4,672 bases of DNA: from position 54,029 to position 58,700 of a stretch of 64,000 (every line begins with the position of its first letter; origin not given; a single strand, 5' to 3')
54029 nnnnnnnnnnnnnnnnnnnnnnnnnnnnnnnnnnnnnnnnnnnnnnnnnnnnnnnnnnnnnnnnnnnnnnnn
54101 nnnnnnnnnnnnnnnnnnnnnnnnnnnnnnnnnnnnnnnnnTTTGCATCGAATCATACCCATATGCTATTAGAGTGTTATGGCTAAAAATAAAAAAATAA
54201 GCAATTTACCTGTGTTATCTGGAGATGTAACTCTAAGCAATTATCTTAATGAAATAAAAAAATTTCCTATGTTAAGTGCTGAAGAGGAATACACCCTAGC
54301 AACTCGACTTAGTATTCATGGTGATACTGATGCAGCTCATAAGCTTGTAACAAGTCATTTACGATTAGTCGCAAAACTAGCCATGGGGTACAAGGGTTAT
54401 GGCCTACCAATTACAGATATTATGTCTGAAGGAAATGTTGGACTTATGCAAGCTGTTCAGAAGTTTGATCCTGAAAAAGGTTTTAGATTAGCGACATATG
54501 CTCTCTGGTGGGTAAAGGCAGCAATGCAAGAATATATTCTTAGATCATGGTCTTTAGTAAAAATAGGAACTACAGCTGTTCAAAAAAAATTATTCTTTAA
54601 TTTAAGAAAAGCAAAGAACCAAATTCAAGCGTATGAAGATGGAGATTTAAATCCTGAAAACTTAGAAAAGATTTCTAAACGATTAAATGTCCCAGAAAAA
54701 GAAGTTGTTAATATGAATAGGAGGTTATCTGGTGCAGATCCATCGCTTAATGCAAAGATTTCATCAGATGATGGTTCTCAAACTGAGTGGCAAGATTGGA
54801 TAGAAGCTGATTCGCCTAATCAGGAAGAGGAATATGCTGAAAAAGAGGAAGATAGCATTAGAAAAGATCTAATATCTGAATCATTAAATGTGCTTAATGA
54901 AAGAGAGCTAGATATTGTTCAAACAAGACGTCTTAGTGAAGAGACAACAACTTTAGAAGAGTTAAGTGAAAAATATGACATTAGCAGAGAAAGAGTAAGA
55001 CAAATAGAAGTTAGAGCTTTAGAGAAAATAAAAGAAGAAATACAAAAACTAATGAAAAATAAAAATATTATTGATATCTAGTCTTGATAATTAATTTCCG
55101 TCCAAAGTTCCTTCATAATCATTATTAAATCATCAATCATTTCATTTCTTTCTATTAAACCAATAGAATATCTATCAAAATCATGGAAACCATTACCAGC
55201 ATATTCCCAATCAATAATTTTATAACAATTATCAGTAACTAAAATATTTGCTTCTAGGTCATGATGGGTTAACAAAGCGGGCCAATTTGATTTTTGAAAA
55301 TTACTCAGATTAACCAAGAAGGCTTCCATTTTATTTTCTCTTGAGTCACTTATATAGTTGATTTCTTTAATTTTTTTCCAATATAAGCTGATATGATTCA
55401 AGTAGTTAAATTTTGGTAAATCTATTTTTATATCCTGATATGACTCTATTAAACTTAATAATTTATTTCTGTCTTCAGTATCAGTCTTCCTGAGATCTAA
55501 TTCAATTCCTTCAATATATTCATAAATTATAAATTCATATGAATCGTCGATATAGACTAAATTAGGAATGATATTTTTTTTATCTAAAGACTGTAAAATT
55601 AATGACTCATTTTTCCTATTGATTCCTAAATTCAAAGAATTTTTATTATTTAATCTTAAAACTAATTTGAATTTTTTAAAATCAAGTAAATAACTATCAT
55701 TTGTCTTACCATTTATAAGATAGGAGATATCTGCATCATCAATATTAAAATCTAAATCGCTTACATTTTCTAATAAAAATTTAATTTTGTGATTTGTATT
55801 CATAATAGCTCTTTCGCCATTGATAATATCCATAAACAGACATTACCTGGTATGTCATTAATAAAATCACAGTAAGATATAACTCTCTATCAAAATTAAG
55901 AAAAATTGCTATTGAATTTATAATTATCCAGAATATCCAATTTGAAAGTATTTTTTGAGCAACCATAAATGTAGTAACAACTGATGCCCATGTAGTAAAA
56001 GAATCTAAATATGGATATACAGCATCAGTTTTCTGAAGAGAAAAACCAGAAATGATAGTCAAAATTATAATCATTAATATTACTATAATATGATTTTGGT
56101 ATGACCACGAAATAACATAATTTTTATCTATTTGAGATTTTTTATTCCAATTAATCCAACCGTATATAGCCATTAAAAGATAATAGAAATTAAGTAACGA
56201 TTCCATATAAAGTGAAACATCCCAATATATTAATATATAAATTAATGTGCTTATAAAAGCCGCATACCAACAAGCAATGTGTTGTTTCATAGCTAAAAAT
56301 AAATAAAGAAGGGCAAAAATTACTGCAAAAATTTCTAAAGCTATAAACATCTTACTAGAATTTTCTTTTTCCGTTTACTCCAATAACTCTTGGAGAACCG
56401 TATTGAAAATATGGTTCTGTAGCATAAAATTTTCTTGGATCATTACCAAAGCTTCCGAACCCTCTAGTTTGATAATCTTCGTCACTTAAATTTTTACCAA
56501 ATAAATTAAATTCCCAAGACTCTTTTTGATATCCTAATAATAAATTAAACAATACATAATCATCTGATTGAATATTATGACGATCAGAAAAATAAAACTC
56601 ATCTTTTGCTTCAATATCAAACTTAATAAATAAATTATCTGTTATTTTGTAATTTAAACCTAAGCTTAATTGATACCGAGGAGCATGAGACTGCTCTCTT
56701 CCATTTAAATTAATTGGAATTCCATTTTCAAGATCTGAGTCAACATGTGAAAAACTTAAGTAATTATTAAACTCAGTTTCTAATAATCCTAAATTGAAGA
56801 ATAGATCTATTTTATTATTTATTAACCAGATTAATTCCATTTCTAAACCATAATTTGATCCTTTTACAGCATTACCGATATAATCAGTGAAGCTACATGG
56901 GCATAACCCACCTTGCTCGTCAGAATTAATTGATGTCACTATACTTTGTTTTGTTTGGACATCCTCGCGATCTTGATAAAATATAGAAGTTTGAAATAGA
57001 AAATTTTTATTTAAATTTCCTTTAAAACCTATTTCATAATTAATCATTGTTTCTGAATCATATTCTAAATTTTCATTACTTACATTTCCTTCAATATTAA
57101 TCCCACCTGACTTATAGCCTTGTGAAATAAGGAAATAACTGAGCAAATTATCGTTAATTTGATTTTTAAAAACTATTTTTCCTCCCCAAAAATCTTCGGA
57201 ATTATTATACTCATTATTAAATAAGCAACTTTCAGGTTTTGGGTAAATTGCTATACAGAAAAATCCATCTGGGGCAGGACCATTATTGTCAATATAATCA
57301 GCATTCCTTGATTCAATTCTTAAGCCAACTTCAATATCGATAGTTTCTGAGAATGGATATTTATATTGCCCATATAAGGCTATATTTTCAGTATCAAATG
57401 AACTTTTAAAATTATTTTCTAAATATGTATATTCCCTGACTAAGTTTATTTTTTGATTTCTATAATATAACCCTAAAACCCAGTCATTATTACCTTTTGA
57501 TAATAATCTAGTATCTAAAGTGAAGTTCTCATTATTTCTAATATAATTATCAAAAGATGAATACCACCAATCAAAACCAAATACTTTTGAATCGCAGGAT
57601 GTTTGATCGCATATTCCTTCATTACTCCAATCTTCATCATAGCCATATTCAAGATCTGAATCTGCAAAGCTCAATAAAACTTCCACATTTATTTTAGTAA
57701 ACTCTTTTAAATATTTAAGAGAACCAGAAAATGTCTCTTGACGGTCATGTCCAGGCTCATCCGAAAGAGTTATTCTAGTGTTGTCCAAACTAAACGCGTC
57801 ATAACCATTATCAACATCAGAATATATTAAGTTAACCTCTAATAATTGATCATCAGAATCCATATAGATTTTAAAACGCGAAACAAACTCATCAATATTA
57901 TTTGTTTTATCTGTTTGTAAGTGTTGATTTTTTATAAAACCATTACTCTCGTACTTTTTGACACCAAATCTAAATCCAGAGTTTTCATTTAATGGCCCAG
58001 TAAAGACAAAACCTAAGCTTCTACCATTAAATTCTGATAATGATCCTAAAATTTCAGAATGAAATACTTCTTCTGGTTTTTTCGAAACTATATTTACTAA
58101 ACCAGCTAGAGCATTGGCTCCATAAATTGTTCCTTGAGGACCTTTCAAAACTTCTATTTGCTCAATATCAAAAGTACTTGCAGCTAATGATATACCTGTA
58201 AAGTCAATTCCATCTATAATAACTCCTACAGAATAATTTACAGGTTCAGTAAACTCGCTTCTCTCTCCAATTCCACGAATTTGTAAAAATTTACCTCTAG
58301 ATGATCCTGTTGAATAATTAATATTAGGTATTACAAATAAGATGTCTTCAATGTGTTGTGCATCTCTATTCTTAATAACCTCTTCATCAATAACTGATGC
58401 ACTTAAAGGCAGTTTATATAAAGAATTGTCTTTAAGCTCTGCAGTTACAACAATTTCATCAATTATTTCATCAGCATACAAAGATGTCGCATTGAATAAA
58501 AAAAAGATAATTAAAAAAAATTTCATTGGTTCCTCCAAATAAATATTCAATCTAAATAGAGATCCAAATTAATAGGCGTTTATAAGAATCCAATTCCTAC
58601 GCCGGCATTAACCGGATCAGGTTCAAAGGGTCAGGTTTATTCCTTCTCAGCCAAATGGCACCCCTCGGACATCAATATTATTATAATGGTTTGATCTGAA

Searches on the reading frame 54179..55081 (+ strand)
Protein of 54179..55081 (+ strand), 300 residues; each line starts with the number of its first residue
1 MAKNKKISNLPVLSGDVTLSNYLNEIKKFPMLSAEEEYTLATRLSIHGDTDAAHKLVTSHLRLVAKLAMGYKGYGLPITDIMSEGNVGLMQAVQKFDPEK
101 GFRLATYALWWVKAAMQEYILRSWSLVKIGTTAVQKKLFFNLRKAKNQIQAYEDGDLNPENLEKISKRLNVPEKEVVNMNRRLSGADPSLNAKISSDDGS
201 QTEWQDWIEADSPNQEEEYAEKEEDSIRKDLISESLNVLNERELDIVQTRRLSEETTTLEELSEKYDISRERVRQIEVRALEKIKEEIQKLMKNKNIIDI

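Call 14: search_protein_families(library=pfam, proteins=[window:54179-55081:+])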
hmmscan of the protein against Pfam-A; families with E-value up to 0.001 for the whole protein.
window:54179-55081:+ (300 aa): 5 families
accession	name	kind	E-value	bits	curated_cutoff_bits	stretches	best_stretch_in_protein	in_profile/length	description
PF04542.20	Sigma70_r2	-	4.8e-18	65.1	24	1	56-124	1-69/71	Sigma-70 region 2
PF04545.22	Sigma70_r4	-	3.8e-16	58.8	24.1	1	236-286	2-50/50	Sigma-70, region 4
PF00140.25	Sigma70_r1_2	-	3.4e-08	33.7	22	1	19-43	3-27/34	Sigma-70 factor, region 1.2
PF01381.28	HTH_3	-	2.7e-05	24.6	23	0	141-175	18-54/55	Helix-turn-helix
PF12844.13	HTH_19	-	0.00043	20.6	30.2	0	142-178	22-60/64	Helix-turn-helix domain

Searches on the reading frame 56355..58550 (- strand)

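Call 14: search_protein_families(library=pfam, proteins=[window:56355-58550:-])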
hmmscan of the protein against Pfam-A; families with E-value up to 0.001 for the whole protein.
window:56355-58550:- (731 aa): 1 family
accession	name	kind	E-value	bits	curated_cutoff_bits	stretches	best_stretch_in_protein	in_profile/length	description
PF07715.20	Plug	-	1.4e-18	67.8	23.9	1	45-150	3-106/107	TonB-dependent Receptor Plug Domain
